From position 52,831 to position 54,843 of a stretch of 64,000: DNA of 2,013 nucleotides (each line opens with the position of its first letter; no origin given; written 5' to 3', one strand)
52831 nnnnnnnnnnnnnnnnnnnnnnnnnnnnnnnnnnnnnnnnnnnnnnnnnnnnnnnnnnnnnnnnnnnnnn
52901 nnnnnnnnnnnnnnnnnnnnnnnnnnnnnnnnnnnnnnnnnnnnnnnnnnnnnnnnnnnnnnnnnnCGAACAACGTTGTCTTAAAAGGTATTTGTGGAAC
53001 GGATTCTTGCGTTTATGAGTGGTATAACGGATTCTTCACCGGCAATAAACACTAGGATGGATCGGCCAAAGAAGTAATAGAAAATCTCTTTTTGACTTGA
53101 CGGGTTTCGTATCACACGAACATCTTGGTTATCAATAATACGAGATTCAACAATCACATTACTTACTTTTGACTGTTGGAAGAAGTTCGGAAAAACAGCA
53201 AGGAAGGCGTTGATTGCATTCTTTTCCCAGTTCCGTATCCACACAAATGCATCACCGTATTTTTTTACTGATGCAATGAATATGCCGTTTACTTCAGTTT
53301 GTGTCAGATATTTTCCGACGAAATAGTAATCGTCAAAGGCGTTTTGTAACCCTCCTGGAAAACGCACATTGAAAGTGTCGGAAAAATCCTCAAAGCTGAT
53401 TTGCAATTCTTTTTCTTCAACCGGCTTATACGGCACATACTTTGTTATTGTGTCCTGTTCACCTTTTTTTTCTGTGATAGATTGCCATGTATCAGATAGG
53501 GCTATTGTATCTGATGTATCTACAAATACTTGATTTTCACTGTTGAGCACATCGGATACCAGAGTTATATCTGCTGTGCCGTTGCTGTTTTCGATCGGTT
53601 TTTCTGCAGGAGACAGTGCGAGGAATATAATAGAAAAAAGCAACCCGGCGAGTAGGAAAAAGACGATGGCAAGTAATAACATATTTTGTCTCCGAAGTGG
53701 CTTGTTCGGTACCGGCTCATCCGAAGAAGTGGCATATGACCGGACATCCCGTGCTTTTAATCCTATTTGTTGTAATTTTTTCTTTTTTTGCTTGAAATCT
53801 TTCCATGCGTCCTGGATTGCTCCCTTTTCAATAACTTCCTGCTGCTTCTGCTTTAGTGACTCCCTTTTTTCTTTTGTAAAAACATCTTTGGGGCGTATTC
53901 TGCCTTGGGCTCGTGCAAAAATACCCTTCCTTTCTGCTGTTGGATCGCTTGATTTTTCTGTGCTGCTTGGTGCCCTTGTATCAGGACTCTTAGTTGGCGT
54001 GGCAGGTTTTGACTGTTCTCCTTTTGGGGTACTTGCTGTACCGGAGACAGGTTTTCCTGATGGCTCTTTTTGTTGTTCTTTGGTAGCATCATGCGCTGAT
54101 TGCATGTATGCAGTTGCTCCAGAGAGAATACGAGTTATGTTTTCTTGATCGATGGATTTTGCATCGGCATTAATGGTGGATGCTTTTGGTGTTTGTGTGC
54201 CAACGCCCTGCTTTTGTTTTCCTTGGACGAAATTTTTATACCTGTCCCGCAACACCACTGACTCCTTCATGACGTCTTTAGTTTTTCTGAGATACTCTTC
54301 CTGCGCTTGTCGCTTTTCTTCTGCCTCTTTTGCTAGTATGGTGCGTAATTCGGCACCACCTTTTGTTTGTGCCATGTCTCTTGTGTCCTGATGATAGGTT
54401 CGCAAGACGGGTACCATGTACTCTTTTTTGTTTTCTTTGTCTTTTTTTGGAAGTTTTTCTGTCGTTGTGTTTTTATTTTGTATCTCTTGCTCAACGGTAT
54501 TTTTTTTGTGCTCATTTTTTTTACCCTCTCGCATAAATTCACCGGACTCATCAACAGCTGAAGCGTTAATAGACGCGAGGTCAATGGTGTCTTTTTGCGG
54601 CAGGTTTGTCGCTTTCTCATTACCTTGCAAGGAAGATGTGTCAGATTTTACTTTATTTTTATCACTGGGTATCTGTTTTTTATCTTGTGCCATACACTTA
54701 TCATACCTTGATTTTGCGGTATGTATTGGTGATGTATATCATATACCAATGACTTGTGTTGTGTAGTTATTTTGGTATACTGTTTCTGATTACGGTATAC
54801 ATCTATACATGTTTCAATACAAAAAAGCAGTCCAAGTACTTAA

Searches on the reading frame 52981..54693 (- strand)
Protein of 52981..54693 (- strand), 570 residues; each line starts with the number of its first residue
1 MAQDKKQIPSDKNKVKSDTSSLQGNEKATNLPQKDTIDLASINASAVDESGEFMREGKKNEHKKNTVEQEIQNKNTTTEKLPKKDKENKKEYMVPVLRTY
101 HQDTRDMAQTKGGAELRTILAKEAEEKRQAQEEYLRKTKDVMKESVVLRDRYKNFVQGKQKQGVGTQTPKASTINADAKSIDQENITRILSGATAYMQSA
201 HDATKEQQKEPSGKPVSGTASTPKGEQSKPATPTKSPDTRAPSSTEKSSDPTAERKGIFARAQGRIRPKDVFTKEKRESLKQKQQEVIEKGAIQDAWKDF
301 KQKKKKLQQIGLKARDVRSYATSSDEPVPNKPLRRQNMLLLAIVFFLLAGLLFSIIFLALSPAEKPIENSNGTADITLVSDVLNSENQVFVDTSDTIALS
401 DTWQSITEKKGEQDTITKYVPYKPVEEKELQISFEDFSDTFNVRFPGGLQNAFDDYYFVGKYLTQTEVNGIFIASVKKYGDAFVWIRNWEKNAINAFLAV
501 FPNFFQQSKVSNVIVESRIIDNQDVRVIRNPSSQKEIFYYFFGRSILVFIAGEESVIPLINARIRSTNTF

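Call 3: search_protein_families(library=pfam, proteins=[window:52981-54693:-], max_evalue=1)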
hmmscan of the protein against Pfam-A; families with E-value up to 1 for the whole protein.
window:52981-54693:- (570 aa): 2 families
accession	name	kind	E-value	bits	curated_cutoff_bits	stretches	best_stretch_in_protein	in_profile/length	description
PF18563.6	TubC_N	-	0.061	13.9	26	1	268-289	27-48/52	TubC N-terminal docking domain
PF02550.21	AcetylCoA_hydro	-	0.11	12.9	24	1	35-71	123-158/198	Acetyl-CoA hydrolase/transferase N-terminal domain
